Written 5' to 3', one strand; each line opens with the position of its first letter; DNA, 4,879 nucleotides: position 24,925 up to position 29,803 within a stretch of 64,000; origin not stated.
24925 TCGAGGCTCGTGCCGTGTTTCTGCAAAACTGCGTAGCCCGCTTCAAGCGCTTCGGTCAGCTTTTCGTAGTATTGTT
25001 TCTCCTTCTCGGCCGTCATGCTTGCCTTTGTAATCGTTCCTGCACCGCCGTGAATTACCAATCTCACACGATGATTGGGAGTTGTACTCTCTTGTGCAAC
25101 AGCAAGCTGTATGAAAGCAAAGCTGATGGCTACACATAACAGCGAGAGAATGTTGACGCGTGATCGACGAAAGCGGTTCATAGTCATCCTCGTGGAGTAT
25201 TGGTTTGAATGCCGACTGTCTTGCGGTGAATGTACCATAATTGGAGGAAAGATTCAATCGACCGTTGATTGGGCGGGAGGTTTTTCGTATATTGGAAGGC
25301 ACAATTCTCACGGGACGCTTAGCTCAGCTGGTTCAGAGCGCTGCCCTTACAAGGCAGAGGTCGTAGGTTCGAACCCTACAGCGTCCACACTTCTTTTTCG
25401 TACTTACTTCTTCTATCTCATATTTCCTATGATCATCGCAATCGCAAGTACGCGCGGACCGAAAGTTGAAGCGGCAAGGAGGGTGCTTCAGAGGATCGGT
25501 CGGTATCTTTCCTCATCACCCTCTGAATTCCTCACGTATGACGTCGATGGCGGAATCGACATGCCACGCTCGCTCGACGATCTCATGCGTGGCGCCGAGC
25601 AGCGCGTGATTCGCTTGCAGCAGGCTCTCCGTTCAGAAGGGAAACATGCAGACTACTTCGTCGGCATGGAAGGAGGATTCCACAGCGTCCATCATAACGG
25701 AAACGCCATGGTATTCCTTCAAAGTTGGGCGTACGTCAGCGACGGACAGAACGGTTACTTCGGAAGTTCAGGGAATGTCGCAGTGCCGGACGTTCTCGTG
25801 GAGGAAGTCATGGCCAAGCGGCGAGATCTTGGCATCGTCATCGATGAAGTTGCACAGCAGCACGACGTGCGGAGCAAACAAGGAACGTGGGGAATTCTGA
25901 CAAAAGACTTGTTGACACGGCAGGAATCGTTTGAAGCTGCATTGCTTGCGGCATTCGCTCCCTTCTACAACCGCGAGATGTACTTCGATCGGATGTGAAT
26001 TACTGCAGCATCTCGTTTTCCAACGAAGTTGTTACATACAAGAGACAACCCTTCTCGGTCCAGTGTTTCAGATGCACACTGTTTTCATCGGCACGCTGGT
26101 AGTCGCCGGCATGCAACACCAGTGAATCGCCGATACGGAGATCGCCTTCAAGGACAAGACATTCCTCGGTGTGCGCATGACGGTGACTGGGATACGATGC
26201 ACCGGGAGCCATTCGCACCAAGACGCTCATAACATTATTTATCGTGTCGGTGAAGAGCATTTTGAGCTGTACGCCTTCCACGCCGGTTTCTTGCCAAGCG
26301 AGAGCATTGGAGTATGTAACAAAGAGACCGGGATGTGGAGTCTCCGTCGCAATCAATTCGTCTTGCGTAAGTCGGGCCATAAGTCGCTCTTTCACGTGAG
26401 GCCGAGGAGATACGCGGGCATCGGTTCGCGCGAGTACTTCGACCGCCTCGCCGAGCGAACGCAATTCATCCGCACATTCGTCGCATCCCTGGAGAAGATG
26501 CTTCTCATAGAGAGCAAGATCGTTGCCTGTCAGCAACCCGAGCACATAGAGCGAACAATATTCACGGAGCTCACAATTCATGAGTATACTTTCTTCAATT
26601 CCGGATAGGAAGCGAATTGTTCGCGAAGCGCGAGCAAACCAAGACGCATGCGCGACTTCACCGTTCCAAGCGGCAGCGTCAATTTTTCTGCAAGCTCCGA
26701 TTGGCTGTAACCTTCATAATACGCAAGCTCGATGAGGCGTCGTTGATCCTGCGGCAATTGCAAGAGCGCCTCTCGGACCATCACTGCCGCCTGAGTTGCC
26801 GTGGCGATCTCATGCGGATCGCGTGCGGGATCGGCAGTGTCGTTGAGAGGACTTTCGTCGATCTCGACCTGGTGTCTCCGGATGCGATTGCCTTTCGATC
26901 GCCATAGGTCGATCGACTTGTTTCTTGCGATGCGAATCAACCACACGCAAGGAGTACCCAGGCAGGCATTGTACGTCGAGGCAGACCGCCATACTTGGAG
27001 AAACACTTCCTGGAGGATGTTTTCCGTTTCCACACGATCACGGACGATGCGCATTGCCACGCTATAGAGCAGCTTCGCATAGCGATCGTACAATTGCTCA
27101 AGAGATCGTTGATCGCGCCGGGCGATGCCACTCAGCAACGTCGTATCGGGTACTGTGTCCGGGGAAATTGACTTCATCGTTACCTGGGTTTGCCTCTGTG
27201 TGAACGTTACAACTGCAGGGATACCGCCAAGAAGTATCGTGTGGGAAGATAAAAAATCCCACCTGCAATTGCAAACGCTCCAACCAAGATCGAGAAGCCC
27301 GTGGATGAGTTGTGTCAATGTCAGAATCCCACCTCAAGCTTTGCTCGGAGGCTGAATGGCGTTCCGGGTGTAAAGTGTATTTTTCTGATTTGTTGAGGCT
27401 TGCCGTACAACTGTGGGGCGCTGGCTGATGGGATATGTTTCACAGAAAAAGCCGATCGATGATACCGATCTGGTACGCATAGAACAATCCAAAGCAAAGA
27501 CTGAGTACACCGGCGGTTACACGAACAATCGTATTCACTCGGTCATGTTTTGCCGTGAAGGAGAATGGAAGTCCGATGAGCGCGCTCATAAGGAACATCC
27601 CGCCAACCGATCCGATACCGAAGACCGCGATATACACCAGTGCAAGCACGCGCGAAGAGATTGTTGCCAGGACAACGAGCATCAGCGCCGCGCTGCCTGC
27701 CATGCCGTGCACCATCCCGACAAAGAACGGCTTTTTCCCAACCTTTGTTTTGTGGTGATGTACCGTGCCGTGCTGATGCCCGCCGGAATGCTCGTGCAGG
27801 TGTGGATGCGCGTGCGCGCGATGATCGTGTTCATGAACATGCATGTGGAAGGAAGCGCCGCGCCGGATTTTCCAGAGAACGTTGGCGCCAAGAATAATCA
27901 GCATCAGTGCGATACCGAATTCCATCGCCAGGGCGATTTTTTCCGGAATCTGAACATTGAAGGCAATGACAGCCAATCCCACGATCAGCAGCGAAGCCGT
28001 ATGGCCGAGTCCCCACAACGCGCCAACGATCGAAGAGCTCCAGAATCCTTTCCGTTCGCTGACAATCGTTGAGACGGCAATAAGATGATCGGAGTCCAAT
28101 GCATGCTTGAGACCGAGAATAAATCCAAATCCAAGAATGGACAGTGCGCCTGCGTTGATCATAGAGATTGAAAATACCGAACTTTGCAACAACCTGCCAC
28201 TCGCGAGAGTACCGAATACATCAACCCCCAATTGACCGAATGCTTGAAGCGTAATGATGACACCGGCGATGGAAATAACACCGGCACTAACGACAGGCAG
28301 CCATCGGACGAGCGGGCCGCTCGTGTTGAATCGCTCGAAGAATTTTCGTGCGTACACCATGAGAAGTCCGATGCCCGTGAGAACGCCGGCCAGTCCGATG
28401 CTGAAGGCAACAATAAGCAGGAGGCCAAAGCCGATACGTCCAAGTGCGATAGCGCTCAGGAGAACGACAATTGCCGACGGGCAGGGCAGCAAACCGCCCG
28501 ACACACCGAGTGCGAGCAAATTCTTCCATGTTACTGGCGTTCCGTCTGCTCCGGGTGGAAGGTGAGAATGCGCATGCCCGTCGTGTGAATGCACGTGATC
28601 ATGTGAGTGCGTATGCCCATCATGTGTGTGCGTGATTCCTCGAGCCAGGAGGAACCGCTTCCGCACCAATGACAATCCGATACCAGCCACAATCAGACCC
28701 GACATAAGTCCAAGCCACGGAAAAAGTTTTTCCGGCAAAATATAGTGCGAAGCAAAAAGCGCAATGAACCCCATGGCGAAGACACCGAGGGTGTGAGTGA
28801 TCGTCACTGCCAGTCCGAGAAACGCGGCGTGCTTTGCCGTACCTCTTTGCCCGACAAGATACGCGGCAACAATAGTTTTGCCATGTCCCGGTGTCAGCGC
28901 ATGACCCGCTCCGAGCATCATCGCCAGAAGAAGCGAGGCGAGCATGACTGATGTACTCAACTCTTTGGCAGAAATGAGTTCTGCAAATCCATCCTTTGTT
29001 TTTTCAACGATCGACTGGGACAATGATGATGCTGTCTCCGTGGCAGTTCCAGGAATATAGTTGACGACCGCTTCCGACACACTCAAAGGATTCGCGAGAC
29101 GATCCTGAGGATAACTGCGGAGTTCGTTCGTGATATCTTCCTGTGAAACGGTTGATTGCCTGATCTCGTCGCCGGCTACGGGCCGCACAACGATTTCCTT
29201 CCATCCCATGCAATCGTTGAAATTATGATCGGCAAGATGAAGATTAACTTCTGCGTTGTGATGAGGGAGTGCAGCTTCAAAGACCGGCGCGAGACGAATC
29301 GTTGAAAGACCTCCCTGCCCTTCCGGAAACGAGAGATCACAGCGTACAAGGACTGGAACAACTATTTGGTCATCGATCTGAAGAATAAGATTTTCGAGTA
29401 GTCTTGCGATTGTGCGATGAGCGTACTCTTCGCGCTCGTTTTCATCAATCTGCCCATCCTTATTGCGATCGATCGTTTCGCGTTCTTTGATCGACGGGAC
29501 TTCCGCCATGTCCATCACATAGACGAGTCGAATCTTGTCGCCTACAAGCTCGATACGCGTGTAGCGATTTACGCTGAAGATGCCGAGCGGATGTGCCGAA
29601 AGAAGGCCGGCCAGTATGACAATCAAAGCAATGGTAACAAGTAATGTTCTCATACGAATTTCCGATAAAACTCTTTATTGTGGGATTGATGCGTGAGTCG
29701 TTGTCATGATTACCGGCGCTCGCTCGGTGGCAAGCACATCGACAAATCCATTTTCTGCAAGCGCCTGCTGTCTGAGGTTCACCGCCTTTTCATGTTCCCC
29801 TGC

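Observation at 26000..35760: Tandem DUF4331 T9SS cargo paralogs (mature N-terminus SSHREAP) clustered with TPR protein, double-NicO metal transporter and sigma-E/ChrR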

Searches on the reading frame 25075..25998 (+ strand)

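Call 85: search_protein_families(library=pfam, proteins=[window:25075-25998:+], max_evalue=0.001)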
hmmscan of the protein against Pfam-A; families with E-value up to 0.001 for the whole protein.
window:25075-25998:+ (307 aa): 1 family
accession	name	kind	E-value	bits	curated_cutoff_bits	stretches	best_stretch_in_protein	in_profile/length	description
PF01931.24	NTPase_I-T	-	1.1e-29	103.8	25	1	127-298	4-162/162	Protein of unknown function DUF84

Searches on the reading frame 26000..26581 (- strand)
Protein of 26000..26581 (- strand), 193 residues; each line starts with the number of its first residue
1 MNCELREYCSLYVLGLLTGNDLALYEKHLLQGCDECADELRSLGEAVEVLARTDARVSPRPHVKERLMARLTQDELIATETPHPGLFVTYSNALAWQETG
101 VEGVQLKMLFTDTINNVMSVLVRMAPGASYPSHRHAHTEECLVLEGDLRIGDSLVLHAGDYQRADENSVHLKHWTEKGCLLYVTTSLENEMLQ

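Call 4: search_protein_families(library=pfam, proteins=[window:26000-26581:-], max_evalue=0.01)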
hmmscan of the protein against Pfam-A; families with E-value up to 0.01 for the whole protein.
window:26000-26581:- (193 aa): 4 families
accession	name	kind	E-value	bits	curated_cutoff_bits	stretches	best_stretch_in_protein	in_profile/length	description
PF12973.13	Cupin_7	-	3.9e-20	72.1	27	1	88-185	5-101/105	ChrR Cupin-like domain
PF07883.17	Cupin_2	-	3.7e-07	30.2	27.2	1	121-171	2-55/70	Cupin domain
PF14499.12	DUF4437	-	9.7e-05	22.1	24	1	90-185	140-243/250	Domain of unknown function (DUF4437)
PF16867.11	DMSP_lyase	-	0.003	17.7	27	1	121-171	99-152/162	Dimethlysulfonioproprionate lyase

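Call 5: search_protein_families(library=ncbifam, proteins=[window:26000-26581:-], max_evalue=0.01)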
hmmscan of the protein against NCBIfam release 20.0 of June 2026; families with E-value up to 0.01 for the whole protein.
window:26000-26581:- (193 aa): 4 families
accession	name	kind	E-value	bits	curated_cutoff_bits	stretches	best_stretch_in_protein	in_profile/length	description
NF052375.1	antisigma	equivalog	5.4e-10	39.6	100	1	11-77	4-68/217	anti-sigma factor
TIGR02451.1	anti_sig_ChrR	subfamily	1e-08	35.2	124.5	1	46-182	62-193/216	ChrR family anti-sigma-E factor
NF010501.0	PRK13920.1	subfamily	5.4e-06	26.2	225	1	4-82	3-71/213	putative anti-sigmaE protein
NF051881.1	StressantisigmaChrR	equivalog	6.8e-06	25.8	300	1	96-180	101-184/209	cadmium/peroxide/UV radiation responsive anti-sigma factor ChrR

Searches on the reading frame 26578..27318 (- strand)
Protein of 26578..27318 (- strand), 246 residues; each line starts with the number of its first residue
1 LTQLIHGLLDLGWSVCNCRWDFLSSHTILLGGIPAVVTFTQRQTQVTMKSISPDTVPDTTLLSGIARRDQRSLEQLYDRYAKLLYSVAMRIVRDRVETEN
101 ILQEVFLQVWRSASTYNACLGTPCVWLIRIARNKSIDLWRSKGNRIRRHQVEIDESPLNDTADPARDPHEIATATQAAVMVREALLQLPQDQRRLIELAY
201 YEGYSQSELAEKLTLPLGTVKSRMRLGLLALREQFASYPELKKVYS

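Call 4: search_protein_families(library=pfam, proteins=[window:26578-27318:-], max_evalue=0.01)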
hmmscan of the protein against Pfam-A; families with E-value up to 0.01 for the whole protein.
window:26578-27318:- (246 aa): 4 families
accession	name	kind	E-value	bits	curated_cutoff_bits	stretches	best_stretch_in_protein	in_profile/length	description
PF04542.20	Sigma70_r2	-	1.7e-15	57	24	1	76-143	1-69/71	Sigma-70 region 2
PF08281.18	Sigma70_r4_2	-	2e-13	50.2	25.7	1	180-231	3-54/54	Sigma-70, region 4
PF04545.22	Sigma70_r4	-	7.8e-13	48.2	24.1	1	184-233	1-50/50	Sigma-70, region 4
PF07638.17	Sigma70_ECF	-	1.4e-06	28.8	21.1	1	129-226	81-174/185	ECF sigma factor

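Call 5: search_protein_families(library=ncbifam, proteins=[window:26578-27318:-], max_evalue=0.01)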
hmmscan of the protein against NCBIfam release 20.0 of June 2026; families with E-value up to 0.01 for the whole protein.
window:26578-27318:- (246 aa): 91 families (the best 25 are shown)
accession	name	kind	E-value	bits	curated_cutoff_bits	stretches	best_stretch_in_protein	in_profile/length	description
NF009172.0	PRK12519.1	subfamily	9.3e-44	149.3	222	1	54-236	12-190/194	RNA polymerase sigma factor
NF007228.0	PRK09646.1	subfamily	1.9e-41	141.9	226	1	54-235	13-190/194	ECF RNA polymerase sigma factor SigK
NF004113.0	PRK05602.1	equivalog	7.9e-34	117.1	208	1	39-239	13-205/211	RNA polymerase sigma factor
NF009167.0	PRK12514.1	equivalog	1.7e-33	116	265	1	60-234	9-177/180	RNA polymerase sigma factor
NF007227.0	PRK09645.1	subfamily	8.6e-31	107.2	202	1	66-236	8-171/177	sigma-70 family RNA polymerase sigma factor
NF009166.1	PRK12513.1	equivalog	1.3e-30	106.6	206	1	55-238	6-189/193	RNA polymerase sigma factor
NF009189.0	PRK12537.1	equivalog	7e-30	103.9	261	1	61-234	13-180/182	RNA polymerase sigma factor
NF010500.0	PRK13919.1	subfamily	2.1e-29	103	226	1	52-234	4-182/186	putative RNA polymerase sigma E protein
TIGR02937.1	sigma70-ECF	superfamily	6.8e-29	100.6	42.9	1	72-234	2-164/165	sigma-70 family RNA polymerase sigma factor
NF009168.0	PRK12515.1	subfamily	8e-29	100.5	236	1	55-225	6-169/189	RNA polymerase sigma factor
NF008890.0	PRK11924.1-3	equivalog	9.7e-28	96.9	284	1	61-235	28-201/205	RNA polymerase sigma factor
NF009186.0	PRK12534.1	equivalog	3e-27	95.6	267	1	60-232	14-182/187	RNA polymerase sigma factor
TIGR02985.1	Sig70_bacteroi1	subfamily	5.4e-27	95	126.4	1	73-234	3-161/162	RNA polymerase sigma-70 factor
NF008893.0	PRK11924.2-3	equivalog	2.5e-26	92.3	331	1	61-235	11-180/181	RNA polymerase sigma factor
NF009178.0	PRK12526.1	equivalog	2.5e-24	86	301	1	59-235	31-206/211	RNA polymerase sigma factor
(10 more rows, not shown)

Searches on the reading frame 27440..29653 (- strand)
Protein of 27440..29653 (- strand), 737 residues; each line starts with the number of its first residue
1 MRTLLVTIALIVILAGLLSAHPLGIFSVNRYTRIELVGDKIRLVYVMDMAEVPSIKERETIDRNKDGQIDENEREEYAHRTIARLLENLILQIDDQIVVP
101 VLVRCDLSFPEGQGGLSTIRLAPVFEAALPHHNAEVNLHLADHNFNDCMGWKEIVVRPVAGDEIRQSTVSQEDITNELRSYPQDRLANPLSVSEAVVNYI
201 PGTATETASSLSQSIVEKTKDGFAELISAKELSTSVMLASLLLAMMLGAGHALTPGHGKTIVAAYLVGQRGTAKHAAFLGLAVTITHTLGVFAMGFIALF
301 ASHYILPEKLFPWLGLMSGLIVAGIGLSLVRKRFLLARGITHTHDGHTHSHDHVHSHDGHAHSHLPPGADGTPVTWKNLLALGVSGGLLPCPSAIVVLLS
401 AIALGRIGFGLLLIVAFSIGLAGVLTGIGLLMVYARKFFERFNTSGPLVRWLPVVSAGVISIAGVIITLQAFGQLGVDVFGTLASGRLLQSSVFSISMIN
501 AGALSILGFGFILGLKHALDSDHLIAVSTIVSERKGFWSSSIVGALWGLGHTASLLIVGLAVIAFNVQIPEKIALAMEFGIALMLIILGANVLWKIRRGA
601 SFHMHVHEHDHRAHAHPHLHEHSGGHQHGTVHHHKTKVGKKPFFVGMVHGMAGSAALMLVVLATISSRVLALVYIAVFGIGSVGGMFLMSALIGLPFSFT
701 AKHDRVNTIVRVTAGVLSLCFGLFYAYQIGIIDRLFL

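Call 4: search_protein_families(library=pfam, proteins=[window:27440-29653:-], max_evalue=0.01)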
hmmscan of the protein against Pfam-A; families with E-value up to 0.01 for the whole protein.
window:27440-29653:- (737 aa): 2 families
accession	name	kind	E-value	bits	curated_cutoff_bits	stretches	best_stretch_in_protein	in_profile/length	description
PF03824.22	NicO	-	1.3e-21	77.7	27.7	3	350-470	156-279/287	High-affinity nickel-transport protein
PF13386.12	DsbD_2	-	3.3e-07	30.8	24.9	1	260-454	19-191/199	Cytochrome C biogenesis protein transmembrane region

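Call 5: search_protein_families(library=ncbifam, proteins=[window:27440-29653:-], max_evalue=0.01)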
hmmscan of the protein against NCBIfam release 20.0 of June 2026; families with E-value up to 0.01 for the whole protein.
window:27440-29653:- (737 aa): 2 families
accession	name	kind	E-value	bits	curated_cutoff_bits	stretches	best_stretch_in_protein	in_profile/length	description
NF007454.0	PRK10019.1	subfamily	2.8e-33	115.4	195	3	244-364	20-140/283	nickel/cobalt efflux transporter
NF033827.1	CDF_efflux_DmeF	equivalog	2.1e-05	24.1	250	1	501-687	55-221/309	CDF family Co(II)/Ni(II) efflux transporter DmeF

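Call 10: search_solved_structures(query=window:27440-29653:-, max_evalue=1)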
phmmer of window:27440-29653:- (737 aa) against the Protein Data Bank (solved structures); distinct sequences matched with E-value up to 1: 5.
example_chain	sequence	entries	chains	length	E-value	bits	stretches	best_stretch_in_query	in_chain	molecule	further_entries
8j2g_A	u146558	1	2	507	0.048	14.9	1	315-368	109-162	Proton-coupled zinc antiporter SLC30A1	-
8zb0_A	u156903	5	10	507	0.049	14.9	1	315-368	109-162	Proton-coupled zinc antiporter SLC30A1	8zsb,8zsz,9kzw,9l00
8xm6_B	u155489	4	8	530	0.051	14.9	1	315-368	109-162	Proton-coupled zinc antiporter SLC30A1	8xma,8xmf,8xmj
6vvn_B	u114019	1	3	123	0.052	14.8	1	199-289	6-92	4-oxalocrotonate tautomerase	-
5unq_A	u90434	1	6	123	0.072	14.4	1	199-291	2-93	Putative tautomerase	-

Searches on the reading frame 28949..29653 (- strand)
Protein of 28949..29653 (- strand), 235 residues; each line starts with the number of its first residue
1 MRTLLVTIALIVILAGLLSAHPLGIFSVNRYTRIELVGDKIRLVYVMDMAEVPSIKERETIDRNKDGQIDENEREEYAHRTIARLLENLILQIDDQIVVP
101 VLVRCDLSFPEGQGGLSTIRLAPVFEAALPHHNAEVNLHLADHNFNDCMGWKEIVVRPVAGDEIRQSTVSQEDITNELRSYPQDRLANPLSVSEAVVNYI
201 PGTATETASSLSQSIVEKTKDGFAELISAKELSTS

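Call 47: search_protein_families(library=pfam, proteins=[window:28949-29653:-], max_evalue=0.1)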
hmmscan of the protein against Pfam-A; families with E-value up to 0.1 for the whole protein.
window:28949-29653:- (235 aa): 2 families
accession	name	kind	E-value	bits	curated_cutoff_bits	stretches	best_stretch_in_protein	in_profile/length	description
PF13202.12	EF-hand_5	-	0.078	12.9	25.9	0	61-73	8-20/25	EF hand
PF17390.7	Bac_rhamnosid_C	-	0.096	13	22.1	0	150-166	8-24/78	Bacterial alpha-L-rhamnosidase C-terminal domain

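Call 96: search_solved_structures(query=window:28949-29593:-, max_evalue=1)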
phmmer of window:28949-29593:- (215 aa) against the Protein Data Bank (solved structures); distinct sequences matched with E-value up to 1: 0.
